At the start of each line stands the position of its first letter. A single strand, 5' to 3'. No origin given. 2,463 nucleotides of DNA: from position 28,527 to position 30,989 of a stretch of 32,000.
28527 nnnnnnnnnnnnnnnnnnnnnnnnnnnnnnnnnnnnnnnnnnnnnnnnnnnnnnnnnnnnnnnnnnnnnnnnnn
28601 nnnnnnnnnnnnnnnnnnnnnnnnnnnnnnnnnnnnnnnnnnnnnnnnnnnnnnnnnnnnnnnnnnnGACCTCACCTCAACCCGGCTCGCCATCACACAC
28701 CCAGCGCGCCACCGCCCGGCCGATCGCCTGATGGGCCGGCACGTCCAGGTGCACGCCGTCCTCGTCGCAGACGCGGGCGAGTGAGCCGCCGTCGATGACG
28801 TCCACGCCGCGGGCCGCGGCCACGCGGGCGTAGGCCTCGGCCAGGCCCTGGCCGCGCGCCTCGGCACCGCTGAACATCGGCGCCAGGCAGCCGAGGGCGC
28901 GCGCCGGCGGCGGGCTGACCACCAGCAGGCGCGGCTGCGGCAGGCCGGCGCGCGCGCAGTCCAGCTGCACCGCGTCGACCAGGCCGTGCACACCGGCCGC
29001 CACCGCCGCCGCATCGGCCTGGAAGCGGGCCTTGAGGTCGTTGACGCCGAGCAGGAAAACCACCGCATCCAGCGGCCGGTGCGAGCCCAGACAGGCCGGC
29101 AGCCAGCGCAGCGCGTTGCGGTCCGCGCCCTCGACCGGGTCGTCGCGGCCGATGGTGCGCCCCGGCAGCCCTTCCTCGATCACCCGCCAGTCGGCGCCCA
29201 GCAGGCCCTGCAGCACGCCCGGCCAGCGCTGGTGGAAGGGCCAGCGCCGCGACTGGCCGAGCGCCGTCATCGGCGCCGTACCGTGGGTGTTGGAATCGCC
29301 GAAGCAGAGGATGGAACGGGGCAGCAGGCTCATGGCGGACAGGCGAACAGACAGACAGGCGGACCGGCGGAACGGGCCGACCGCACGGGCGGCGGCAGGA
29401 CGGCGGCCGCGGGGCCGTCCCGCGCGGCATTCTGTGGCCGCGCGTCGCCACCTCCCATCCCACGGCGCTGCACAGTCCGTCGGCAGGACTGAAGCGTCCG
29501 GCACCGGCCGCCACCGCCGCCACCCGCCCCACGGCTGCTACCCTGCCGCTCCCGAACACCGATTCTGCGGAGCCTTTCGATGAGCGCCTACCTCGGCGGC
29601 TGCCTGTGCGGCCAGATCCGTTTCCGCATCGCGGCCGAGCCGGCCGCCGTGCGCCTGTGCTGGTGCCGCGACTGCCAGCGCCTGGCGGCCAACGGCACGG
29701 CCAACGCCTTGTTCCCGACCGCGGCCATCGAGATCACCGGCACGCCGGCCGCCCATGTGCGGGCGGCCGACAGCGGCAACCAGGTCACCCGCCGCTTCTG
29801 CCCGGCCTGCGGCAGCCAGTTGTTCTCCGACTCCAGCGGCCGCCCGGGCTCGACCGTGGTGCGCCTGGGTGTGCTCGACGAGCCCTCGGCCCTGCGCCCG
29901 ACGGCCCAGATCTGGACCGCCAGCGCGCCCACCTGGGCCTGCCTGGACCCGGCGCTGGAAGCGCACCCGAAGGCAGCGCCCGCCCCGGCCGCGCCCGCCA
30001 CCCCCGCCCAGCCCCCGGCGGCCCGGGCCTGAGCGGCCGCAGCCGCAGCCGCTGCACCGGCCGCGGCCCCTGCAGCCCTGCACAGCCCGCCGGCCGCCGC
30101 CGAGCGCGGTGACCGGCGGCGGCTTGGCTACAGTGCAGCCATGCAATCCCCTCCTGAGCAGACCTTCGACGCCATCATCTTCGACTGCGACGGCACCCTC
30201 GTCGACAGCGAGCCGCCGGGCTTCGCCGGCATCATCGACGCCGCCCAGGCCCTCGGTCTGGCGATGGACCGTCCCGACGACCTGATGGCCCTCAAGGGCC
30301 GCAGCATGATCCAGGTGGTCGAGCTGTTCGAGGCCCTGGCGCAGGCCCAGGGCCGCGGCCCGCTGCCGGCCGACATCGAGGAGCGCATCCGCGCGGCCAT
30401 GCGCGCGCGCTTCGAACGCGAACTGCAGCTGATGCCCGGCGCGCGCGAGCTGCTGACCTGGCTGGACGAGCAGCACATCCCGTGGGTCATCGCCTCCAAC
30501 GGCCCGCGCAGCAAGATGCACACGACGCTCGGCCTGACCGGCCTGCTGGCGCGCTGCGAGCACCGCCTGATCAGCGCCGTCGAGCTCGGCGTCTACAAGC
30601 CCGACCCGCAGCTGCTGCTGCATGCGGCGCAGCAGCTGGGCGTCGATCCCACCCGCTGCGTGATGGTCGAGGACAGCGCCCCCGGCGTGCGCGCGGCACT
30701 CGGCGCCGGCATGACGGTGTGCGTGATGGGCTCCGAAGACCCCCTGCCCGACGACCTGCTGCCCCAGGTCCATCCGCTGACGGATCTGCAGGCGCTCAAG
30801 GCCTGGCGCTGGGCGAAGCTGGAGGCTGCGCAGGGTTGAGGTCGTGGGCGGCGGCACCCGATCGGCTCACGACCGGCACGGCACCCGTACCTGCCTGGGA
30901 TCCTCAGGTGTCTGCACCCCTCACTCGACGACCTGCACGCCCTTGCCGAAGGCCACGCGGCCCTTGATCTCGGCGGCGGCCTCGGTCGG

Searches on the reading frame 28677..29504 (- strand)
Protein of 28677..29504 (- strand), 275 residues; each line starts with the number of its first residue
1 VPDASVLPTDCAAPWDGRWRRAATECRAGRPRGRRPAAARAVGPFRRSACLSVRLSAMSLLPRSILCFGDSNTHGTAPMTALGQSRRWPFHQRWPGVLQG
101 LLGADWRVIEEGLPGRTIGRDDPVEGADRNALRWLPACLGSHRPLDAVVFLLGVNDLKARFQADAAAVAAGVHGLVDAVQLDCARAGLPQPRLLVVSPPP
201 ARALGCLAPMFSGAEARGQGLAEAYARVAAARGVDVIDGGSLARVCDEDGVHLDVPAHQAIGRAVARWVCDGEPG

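Call 65: search_protein_families(library=pfam, proteins=[window:28677-29504:-], max_evalue=0.001)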
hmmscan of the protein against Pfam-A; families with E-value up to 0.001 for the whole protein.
window:28677-29504:- (275 aa): 2 families
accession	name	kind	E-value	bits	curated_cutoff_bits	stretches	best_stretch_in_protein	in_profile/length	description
PF13472.12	Lipase_GDSL_2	-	4.9e-18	66.7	32.9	1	67-259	1-177/178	GDSL-like Lipase/Acylhydrolase family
PF00657.28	Lipase_GDSL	-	2.3e-08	34.9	23.6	1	65-264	1-207/208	GDSL-like Lipase/Acylhydrolase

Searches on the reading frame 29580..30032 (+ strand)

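Call 101: search_protein_families(library=pfam, proteins=[window:29580-30032:+], max_evalue=0.001)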
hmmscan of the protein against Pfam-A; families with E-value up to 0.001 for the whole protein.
window:29580-30032:+ (150 aa): 1 family
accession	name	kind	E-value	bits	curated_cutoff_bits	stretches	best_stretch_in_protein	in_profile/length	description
PF04828.22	GFA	-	9.4e-32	109.9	24.3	1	5-114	3-114/115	Glutathione-dependent formaldehyde-activating enzyme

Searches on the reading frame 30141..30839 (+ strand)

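Call 101: search_protein_families(library=pfam, proteins=[window:30141-30839:+], max_evalue=0.001)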
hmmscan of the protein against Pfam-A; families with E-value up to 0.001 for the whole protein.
window:30141-30839:+ (232 aa): 5 families
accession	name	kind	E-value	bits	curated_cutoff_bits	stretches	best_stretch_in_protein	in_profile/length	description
PF00702.32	Hydrolase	-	4.3e-30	106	26.4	1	10-190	2-191/191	haloacid dehalogenase-like hydrolase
PF13419.12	HAD_2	-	6e-23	82.3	23.8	1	12-195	1-177/178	Haloacid dehalogenase-like hydrolase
PF12710.13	HAD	-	2.8e-07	31.6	27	1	12-134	1-123/189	haloacid dehalogenase-like hydrolase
PF13242.12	Hydrolase_like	-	6e-06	26.5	22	1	153-207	4-59/75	HAD-hyrolase-like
PF13344.12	Hydrolase_6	-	5.6e-05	23.6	27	0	96-125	14-43/101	Haloacid dehalogenase-like hydrolase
